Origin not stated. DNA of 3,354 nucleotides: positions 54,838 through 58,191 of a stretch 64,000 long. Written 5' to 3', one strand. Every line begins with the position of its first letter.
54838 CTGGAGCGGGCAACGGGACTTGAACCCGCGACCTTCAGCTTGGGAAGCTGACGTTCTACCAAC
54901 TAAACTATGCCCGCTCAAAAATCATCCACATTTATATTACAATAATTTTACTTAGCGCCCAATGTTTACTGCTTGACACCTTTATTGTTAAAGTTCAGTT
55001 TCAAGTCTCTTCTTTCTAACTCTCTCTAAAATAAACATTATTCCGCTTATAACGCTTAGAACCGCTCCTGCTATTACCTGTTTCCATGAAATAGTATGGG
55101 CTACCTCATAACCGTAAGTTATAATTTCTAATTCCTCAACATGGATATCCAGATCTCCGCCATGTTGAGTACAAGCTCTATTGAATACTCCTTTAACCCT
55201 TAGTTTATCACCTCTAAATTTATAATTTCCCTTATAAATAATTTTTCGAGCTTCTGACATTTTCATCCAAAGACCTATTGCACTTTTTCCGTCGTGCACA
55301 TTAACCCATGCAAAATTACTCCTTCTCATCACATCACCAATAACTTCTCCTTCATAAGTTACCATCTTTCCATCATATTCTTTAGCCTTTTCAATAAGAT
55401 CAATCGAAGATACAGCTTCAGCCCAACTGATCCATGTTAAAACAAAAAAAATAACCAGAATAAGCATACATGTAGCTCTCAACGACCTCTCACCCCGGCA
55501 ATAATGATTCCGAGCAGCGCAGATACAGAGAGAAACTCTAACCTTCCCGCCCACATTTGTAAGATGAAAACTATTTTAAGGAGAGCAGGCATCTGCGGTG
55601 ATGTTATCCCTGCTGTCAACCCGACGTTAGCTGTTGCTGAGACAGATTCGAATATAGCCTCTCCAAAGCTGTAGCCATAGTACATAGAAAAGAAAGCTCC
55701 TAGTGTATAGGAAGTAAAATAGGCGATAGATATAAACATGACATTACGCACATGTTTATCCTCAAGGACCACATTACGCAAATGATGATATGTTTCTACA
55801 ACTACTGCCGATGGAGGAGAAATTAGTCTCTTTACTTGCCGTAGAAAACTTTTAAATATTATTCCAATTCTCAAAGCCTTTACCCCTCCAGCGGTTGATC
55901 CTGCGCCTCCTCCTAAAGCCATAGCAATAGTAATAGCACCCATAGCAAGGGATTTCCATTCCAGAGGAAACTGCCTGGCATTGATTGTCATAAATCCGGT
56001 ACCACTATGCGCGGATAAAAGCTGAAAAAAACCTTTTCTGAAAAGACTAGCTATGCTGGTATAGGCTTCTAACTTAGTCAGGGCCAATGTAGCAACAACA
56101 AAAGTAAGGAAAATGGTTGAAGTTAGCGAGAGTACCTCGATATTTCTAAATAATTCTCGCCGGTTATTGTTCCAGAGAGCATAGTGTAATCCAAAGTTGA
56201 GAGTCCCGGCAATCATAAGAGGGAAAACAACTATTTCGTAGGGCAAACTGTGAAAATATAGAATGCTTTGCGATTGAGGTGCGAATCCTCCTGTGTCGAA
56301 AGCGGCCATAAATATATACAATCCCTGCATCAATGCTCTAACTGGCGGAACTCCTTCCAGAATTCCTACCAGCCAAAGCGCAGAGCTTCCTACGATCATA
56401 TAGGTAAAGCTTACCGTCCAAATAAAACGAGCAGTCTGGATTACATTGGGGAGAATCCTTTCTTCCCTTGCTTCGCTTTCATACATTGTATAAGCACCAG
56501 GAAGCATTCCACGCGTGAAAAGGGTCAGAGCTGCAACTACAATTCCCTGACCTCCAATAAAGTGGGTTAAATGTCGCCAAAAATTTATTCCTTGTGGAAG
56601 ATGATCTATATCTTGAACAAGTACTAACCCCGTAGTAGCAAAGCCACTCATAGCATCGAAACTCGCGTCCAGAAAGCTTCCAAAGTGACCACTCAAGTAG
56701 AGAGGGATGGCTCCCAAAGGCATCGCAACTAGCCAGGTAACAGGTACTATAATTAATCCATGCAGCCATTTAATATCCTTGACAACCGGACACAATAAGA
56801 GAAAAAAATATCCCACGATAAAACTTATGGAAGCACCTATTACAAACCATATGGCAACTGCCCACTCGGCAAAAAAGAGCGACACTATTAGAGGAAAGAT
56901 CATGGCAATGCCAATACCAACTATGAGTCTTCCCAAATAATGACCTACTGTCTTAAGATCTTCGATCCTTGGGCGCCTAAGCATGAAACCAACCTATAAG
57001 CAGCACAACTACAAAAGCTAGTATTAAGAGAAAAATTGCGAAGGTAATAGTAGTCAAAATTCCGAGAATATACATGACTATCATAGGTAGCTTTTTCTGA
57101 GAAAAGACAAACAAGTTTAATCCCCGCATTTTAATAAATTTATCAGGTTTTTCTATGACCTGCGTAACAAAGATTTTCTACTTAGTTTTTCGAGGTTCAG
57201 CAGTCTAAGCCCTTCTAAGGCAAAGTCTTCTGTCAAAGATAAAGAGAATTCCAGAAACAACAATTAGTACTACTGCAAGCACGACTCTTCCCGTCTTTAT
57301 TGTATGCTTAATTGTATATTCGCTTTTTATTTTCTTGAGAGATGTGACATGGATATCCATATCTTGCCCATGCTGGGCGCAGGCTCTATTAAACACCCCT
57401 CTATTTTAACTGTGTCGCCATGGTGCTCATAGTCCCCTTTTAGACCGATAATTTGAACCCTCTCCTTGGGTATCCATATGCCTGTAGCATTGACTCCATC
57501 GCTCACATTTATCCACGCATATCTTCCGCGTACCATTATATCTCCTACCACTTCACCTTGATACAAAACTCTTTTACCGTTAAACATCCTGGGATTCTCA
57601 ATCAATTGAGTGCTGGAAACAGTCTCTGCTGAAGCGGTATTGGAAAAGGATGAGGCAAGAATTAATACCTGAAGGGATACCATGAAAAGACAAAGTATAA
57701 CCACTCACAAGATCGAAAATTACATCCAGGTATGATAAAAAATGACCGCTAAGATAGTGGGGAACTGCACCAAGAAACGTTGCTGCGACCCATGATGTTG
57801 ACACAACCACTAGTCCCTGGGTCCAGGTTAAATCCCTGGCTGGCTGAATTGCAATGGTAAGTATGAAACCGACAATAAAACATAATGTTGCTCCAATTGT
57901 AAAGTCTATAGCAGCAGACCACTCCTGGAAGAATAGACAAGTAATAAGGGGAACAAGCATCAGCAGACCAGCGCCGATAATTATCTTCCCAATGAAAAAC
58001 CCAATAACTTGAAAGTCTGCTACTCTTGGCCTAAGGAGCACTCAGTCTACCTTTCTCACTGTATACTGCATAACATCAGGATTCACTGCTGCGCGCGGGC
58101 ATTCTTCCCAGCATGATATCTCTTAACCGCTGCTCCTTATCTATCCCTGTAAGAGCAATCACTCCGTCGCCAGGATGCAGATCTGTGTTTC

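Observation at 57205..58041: Decayed partial tandem duplicate of the trkH-BOF module, with junction at a poly-G tract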

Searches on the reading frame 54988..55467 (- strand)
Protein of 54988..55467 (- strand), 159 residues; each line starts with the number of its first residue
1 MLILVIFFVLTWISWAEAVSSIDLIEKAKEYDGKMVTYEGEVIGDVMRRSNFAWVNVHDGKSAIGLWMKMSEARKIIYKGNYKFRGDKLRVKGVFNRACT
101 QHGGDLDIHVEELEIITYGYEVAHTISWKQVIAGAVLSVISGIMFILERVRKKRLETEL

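Call 8: search_protein_families(library=pfam, proteins=[window:54988-55467:-], max_evalue=0.01)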
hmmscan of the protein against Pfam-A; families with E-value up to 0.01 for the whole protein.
window:54988-55467:- (159 aa): 0 families

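Call 12: search_protein_families(library=pfam, proteins=[window:54988-55467:-], max_evalue=10)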
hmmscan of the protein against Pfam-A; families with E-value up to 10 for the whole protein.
window:54988-55467:- (159 aa): 3 families
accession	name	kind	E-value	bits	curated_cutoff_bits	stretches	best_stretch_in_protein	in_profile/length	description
PF01629.22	DUF22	-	0.089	12.9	25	1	107-146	11-50/106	Domain of unknown function DUF22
PF25658.1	FV_peptidase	-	0.11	12.5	27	1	104-135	136-168/207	Putative filamentous viruses peptidase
PF13567.11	DUF4131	-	0.15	12.2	31.6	1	2-94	35-129/165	Domain of unknown function (DUF4131)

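Call 13: search_protein_families(library=ncbifam, proteins=[window:54988-55467:-], max_evalue=1)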
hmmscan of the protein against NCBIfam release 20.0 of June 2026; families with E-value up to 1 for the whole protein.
window:54988-55467:- (159 aa): 0 families

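Call 31: find_related_loci(query=A1, collection=genome_contigs, flank=8000)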
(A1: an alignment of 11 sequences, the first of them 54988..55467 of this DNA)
Query A1 (159 aa) in genome_contigs; peptide patterns used: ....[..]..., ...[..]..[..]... (x = any residue, [..] = any of these).
597 stretches matched a pattern; 551 encode a relative of the query (tblastn E <= 1e-3); the best 80 are kept; 80 distinct loci.
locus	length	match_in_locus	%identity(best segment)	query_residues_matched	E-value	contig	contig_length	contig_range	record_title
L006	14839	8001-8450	47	7-153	1e-44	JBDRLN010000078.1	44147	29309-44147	MAG: Candidatus Omnitrophota bacterium isolate MEGAHIT-group-1.780 k141_7936859, whole genome shotgun sequence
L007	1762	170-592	51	3-146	7e-45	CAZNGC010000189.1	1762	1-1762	MAG TPA_asm: uncultured Planctomycetales bacterium isolate SRP167436_co1_192 genome assembly, contig: NODE_115484_length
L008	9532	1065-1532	48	2-154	7e-44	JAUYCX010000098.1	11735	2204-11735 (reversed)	MAG: Candidatus Omnitrophota bacterium isolate C20_maxbin.112_sub C20_k141_269852, whole genome shotgun sequence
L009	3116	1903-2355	45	6-156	2e-43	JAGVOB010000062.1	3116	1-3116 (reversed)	MAG: Candidatus Omnitrophota bacterium isolate DeMMO3_15 c_000000089937, whole genome shotgun sequence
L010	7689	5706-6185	43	3-156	2e-43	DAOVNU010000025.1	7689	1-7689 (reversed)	MAG TPA_asm: bacterium isolate CSMAG_1505 CSMAG_1505_k141_2267828_length_7689_cov_36.6341, whole genome shotgun sequence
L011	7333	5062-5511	46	5-152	5e-43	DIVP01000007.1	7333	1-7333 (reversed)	MAG TPA_asm: Peptococcaceae bacterium UBA6129 UBA6129_contig_82529, whole genome shotgun sequence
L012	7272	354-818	44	2-153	5e-43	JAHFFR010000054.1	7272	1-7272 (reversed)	MAG: Candidatus Omnitrophota bacterium isolate nzgw297 NODE_12625_length_7273_cov_20.138003, whole genome shotgun sequen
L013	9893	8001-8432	48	1-147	1e-42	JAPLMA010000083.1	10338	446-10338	MAG: Candidatus Omnitrophota bacterium isolate LacPavin_0920_WC70_MAG_40_20 LacPavin_0920_WC70_scaffold_1664652, whole g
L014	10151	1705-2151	43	1-149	1e-42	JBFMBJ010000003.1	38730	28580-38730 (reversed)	MAG: Candidatus Omnitrophota bacterium isolate MAG161 MAG161_3, whole genome shotgun sequence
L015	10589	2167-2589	49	1-141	2e-42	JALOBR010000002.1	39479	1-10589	MAG: Candidatus Omnitrophota bacterium isolate SO_2017_LW3 bin 47 NODE_2361_length_39479_cov_1.364657_LW162_2017, whole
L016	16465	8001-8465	46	1-155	3e-42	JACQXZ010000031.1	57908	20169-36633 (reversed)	MAG: Actinomycetota bacterium isolate NC_groundwater_1528_Pr4_S-0.65um_37_9 SR1-18-Sp65_coassembly_scaffold_172917, whol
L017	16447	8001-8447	47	4-153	1e-42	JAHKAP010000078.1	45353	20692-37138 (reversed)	MAG: Candidatus Omnitrophota bacterium isolate Undefined_mixed_planktonic.mb.47 Undefined_mixed_pl.mb.47_k141_1407938, w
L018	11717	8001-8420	49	1-140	5e-42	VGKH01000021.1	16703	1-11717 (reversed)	MAG: Candidatus Omnitrophota bacterium isolate K_DeepCast_250m_m2_027 K_DeepCast_250m_m2_027_Ga0194125_10006810, whole g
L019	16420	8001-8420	49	5-140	4e-42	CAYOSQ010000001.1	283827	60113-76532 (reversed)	MAG TPA_asm: uncultured Planctomycetia bacterium isolate SRP077602_co2_125 genome assembly, contig: NODE_13_length_28382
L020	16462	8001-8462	48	1-154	4e-42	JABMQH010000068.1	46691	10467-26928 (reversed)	MAG: Candidatus Omnitrophota bacterium isolate bin.702 k141_2545974, whole genome shotgun sequence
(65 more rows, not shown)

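Call 32: find_homologous_proteins(query=A1, max_evalue=0.00001)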
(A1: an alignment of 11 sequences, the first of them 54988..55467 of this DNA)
Query A1 (11 sequences) (159 aa, profile of the alignment): 2707 proteins with E <= 0.00001 among 6004 candidates; the best 120 are listed.
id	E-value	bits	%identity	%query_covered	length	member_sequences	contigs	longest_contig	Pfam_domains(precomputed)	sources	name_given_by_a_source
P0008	4.6e-67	242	43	89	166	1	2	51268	-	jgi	jgi:hypothetical protein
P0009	1.6e-66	241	100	100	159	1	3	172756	-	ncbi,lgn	-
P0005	3.2e-66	240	50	76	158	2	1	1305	-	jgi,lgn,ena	-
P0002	6.8e-66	239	43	87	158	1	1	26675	-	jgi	jgi:hypothetical protein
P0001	6.9e-66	239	44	87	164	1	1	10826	-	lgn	-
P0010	1.3e-64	234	63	99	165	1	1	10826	-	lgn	-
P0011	4.0e-64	233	40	97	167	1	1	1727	-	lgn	-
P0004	8.6e-64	232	56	70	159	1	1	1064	-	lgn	-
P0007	1.2e-63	231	44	87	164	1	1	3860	-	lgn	-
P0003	8.6e-63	229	46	87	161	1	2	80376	-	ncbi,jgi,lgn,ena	-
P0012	1.4e-62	228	54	75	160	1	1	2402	-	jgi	jgi:hypothetical protein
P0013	3.9e-62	226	42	89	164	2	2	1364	-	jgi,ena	-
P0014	3.9e-62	226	43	87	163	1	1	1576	-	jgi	jgi:hypothetical protein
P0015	3.9e-62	226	41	96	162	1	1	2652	-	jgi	jgi:hypothetical protein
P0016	4.0e-62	226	41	91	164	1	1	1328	-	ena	-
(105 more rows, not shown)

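Call 45: predict_structure(alignment_id=A2)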
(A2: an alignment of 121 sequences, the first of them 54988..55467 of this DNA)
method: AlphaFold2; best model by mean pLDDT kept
length: 159 residues; sequences in the alignment: 121
mean_pLDDT: 93.6   pTM: 0.73
mean pLDDT of the five models: 93.6, 93.5, 93.3, 93.3, 92.3
residues with pLDDT >= 90: 130; 70-90: 24; 50-70: 5; < 50: 0
segments of 3 or more residues with pLDDT < 50: none
pLDDT, mean of each block of 10 residues (from residue 1): 86 78 98 98 93 97 97 96 96 95 92 97 87 98 98 91
secondary structure, 60 per line:
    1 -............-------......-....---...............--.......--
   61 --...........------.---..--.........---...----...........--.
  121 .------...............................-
elements in order: H2-13 H21-26 H28-31 E35-49 E52-58 E63-69 H70-73 E88-96 E107-117 H128-158

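Call 47: search_protein_representatives(alignment_id=A2)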
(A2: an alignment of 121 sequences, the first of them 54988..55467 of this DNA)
Query: 121 sequences, 161 profile positions. Proteins with E-value up to 0.001 (for the whole library): 1295; up to 1e-10: 1099; up to 1e-30: 374. The best 150 are listed.
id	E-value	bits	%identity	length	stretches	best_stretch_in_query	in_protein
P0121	9.1e-65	233.1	-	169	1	5-161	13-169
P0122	6.2e-64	230.4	-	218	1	5-159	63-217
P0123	6.7e-63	227.0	-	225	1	7-160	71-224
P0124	2.0e-62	225.5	-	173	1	5-156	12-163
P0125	1.1e-61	223.0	-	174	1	3-161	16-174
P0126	2.2e-61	222.1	-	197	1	6-160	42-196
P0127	9.2e-60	216.8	-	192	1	5-160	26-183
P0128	1.7e-58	212.7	-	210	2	46-160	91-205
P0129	3.5e-56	205.2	-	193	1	7-157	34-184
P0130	1.2e-55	203.5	-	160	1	6-154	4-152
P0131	9.4e-55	200.5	-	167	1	7-157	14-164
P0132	5.7e-54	198.0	-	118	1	1-118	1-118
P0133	1.8e-53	196.4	-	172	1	6-158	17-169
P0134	9.5e-53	194.0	-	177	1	6-156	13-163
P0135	9.6e-53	194.0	-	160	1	7-154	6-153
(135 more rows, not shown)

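Call 49: fold_search(model_id=the predicted structure, library=pdb)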
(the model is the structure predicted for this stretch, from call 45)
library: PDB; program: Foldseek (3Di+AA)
matches with E <= 10: 1129; with E <= 0.001: 221
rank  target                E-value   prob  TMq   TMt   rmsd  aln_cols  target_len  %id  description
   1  1n9w_A                3.6e-06  1.00  0.47  0.22   4.7       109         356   16  Crystal structure of the non-discriminating and archaeal-type aspartyl-tRNA synthetase from Thermus thermophilus (released 2003-04-08)
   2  1x56                  5.0e-06  1.00  0.48  0.20   3.3       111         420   22  Crystal structure of asparaginyl-tRNA synthetase from Pyrococcus horikoshii (released 2006-05-23)
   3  1x54                  1.0e-05  1.00  0.50  0.19   2.6       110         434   22  Crystal structure of asparaginyl-tRNA synthetase from Pyrococcus horikoshii complexed with asparaginyl-adenylate (released 2006-05-23)
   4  1wyd_B                1.5e-05  1.00  0.44  0.17   2.7        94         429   16  Crystal Structure of Aspartyl-tRNA synthetase from Sulfolobus tokodaii (released 2006-07-04)
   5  4pg3_A                1.7e-05  1.00  0.48  0.17   3.2       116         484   16  Crystal structure of KRS complexed with inhibitor (released 2014-07-16)
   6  9sh9_A                1.9e-05  1.00  0.49  0.19   4.0       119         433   13  Thermus thermophilus asparaginyl-tRNA synthetase dimer with bound ATP (released 2025-09-17)
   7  8k9s_B                2.0e-05  1.00  0.48  0.17   5.7       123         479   17  Crystal structure of plasmodium LysRS complexing with ASP3026 derived LysRS inhibitor 1 (ADKI1) (released 2024-06-26)
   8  1n9w_B                2.1e-05  1.00  0.44  0.21   5.1       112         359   14  Crystal structure of the non-discriminating and archaeal-type aspartyl-tRNA synthetase from Thermus thermophilus (released 2003-04-08)
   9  3kfu_C                2.1e-05  1.00  0.42  0.19   5.2       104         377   15  Crystal structure of the transamidosome (released 2010-08-25)
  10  8tc7_A                2.1e-05  1.00  0.48  0.20   3.9       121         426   16  Human asparaginyl-tRNA synthetase, apo form (released 2024-02-07)
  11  1bbw                  2.2e-05  1.00  0.51  0.18   3.2       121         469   17  LYSYL-TRNA SYNTHETASE (LYSS) (released 2000-11-10)
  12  8txr_B                2.5e-05  1.00  0.40  0.23   8.4       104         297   14  E. coli ExoVII(H238A) (released 2024-01-31)
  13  6kbf_B                2.6e-05  1.00  0.45  0.16   5.9       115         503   18  Crystal structure of plasmodium lysyl-tRNA synthetase in complex with a cladosporin derivative 3 (released 2020-04-08)
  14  6kcn_B                2.8e-05  1.00  0.47  0.16   3.3       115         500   16  Crystal structure of plasmodium lysyl-tRNA synthetase in complex with a cladosporin derivative 4 (released 2020-04-08)
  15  3kfu_A                2.8e-05  1.00  0.43  0.20   4.6       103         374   14  Crystal structure of the transamidosome (released 2010-08-25)
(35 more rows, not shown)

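Call 50: list_cluster_members(proteins=[window:54988-55467:-, window:55479-56984:-, window:57598-58041:-, window:58076-58759:-])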
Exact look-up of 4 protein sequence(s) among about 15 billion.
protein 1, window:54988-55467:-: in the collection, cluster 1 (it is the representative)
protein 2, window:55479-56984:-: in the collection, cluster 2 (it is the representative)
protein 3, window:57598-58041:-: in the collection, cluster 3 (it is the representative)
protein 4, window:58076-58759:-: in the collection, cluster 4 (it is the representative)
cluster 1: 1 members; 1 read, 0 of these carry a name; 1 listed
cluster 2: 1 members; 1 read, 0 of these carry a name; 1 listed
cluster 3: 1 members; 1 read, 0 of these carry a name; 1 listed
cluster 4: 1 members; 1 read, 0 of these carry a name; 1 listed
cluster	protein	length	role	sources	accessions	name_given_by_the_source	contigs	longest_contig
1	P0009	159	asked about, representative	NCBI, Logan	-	-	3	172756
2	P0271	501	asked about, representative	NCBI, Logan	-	-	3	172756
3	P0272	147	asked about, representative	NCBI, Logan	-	-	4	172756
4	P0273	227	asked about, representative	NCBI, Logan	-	-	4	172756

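Call 56: find_encoding_contigs(protein=P0272, flank=1500, max_places=10)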
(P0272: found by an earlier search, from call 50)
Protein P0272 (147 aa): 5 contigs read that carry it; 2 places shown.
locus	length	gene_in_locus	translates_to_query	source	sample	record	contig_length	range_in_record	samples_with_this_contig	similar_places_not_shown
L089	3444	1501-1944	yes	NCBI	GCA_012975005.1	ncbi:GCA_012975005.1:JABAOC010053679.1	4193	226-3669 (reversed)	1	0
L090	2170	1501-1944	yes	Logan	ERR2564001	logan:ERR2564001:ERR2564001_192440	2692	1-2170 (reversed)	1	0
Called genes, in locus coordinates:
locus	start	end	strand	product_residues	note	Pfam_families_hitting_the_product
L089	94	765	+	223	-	PF02254:TrkA_N, PF02558:ApbA (faint), PF02080:TrkA_C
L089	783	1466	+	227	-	PF02254:TrkA_N, PF03807:F420_oxidored (weak), PF13460:NAD_binding_10 (weak), PF02080:TrkA_C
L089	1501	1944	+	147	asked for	-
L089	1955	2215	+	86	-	-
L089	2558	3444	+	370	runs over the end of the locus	?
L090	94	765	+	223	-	PF02254:TrkA_N, PF02558:ApbA (faint), PF02080:TrkA_C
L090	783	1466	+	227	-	PF02254:TrkA_N, PF03807:F420_oxidored (weak), PF13460:NAD_binding_10 (weak), PF02080:TrkA_C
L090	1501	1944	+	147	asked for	-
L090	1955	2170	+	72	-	?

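Call 60: search_solved_structures(query=A2, max_evalue=10)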
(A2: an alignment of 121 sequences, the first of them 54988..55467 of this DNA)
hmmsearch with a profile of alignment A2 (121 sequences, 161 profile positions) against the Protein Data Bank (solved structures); distinct sequences matched with E-value up to 10: 0.

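Call 69: search_protein_families(library=pfam, alignment_id=A2, max_evalue=0.01)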
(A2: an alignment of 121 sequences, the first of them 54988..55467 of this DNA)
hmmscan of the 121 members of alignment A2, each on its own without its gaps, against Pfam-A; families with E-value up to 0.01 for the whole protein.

A. member 1, window:54988-55467:- (159 aa): 0 families

B. families by the number of members that match (of 121 scanned): 5 families
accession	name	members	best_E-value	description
PF13567.11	DUF4131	3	0.0039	Domain of unknown function (DUF4131)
PF23994.1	DUF7312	2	0.0089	Domain of unknown function (DUF7312)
PF23843.2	DUF7210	1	0.00095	Domain of unknown function (DUF7210)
PF08114.16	PMP1_2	1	0.0023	ATPase proteolipid family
PF14060.11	DUF4252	1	0.005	Domain of unknown function (DUF4252)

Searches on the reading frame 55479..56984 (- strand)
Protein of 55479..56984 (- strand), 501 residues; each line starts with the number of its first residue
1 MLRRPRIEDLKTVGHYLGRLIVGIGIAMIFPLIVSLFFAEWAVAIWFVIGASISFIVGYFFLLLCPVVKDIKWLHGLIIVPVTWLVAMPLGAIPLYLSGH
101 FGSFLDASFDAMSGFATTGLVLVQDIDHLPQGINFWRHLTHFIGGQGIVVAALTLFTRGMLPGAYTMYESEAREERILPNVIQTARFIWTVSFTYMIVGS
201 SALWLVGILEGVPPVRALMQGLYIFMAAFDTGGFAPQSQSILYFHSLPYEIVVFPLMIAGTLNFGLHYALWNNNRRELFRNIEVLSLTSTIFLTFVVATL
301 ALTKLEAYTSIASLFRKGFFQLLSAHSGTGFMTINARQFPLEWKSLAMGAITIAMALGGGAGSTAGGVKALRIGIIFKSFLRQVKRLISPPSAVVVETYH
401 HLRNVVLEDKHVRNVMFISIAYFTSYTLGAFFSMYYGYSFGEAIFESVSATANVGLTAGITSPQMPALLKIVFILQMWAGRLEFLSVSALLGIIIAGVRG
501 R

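Call 8: search_protein_families(library=pfam, proteins=[window:55479-56984:-], max_evalue=0.01)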
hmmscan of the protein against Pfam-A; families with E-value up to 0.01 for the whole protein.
window:55479-56984:- (501 aa): 1 family
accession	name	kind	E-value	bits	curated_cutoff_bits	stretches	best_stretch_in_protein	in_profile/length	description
PF02386.22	TrkH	-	1.2e-45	156.4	27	1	71-489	30-488/502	Cation transport protein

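Call 13: search_protein_families(library=ncbifam, proteins=[window:55479-56984:-], max_evalue=1)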
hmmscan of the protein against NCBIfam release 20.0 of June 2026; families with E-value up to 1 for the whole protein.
window:55479-56984:- (501 aa): 3 families
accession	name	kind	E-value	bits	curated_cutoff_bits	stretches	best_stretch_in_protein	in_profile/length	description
TIGR00933.1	2a38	subfamily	2.3e-68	231.1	331.15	1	90-481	1-391/391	TrkH family potassium uptake protein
NF008020.0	PRK10750.1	equivalog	1.4e-37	129.9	866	1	11-490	4-475/483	Trk system potassium transporter TrkH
TIGR00934.2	2a38euk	subfamily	0.87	7.8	441.9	0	216-264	523-572/834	TRK family potassium/sodium uptake transporter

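Call 22: find_encoding_contigs(protein=window:55479-56984:-, flank=6000, max_places=10)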
Protein window:55479-56984:- (501 aa): 3 contigs read that carry it; 1 place shown.
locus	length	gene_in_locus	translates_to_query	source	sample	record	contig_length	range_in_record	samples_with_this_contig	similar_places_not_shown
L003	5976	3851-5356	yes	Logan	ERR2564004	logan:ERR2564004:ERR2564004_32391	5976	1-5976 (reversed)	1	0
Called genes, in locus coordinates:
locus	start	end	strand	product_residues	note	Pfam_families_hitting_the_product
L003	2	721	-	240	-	?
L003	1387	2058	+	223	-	PF02254:TrkA_N, PF02558:ApbA (faint), PF02080:TrkA_C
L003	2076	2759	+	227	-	PF02254:TrkA_N, PF03807:F420_oxidored (weak), PF13460:NAD_binding_10 (weak), PF02080:TrkA_C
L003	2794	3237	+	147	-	-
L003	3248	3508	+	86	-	-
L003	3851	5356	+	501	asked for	PF02386:TrkH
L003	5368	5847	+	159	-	-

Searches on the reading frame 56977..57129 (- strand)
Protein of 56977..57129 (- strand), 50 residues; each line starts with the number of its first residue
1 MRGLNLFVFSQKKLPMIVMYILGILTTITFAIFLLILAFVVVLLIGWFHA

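Call 8: search_protein_families(library=pfam, proteins=[window:56977-57129:-], max_evalue=0.01)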
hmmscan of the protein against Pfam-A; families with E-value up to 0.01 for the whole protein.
window:56977-57129:- (50 aa): 0 families

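Call 13: search_protein_families(library=ncbifam, proteins=[window:56977-57129:-], max_evalue=1)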
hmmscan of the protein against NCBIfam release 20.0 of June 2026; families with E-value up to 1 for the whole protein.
window:56977-57129:- (50 aa): 1 family
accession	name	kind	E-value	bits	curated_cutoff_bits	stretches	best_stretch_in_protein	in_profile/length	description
NF011179.0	PRK14584.1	equivalog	0.014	15.5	180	1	14-49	48-82/153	poly-beta-1,6-N-acetyl-D-glucosamine biosynthesis protein PgaD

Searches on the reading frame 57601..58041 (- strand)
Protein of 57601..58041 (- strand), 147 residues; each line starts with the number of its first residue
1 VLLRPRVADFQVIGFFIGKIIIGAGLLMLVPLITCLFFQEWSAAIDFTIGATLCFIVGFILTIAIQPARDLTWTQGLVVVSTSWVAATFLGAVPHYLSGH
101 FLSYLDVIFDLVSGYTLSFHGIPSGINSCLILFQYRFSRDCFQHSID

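Call 8: search_protein_families(library=pfam, proteins=[window:57601-58041:-], max_evalue=0.01)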
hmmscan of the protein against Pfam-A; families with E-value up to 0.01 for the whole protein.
seq(147 aa): 0 families

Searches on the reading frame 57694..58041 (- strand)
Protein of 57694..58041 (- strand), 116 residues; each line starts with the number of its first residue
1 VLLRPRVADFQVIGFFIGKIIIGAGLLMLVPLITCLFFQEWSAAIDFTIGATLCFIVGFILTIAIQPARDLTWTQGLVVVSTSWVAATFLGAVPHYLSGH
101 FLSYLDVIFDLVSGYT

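Call 54: find_related_loci(query=window:57694-58041:-, collection=metagenome_contigs, flank=6000)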
Query seq(116 aa) (116 aa) in metagenome_contigs; peptide patterns used: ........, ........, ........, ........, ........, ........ (x = any residue, [..] = any of these).
220 stretches matched a pattern; 3 encode a relative of the query (tblastn E <= 1e-3); 3 distinct loci.
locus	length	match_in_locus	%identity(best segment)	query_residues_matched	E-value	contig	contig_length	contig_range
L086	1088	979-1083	74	2-36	1e-13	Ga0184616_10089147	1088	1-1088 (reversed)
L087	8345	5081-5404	28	9-116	4e-10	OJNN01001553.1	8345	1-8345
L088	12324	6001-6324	27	9-116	3e-9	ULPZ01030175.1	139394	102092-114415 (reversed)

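Call 55: find_homologous_proteins(query=window:57694-58041:-, max_evalue=1e-10)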
Query seq(116 aa) (116 aa): 1 proteins with E <= 1e-10 among 7 candidates.
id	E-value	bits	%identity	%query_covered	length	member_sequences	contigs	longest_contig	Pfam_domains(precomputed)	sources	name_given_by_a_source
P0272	7.4e-68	244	100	100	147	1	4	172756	-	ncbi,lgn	-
